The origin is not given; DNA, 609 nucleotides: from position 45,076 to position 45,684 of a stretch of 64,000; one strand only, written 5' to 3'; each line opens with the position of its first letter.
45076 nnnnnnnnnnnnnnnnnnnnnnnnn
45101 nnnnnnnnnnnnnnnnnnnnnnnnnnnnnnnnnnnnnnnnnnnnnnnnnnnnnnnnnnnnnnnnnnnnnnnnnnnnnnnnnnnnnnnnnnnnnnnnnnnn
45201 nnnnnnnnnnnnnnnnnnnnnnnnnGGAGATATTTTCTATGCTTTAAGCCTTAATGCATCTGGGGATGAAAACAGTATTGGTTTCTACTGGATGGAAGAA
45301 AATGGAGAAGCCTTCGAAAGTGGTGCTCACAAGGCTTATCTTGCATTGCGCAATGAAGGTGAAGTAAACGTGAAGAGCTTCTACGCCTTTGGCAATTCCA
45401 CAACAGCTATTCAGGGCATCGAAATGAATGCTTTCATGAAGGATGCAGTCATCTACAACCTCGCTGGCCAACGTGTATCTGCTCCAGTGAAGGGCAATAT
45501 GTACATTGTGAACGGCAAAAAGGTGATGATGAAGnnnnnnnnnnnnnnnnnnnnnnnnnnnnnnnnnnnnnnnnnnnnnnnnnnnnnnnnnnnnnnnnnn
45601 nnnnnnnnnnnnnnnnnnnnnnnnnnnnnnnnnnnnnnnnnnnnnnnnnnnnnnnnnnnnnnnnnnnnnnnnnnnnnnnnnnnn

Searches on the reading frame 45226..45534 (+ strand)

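Call 44: search_protein_families(library=pfam, proteins=[window:45226-45534:+], max_evalue=10)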
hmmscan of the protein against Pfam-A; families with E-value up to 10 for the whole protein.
window:45226-45534:+ (103 aa): 1 family
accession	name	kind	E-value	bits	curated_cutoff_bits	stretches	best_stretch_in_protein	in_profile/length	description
PF04994.19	TfoX_C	-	0.037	14.6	23.1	1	31-69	32-68/81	TfoX C-terminal domain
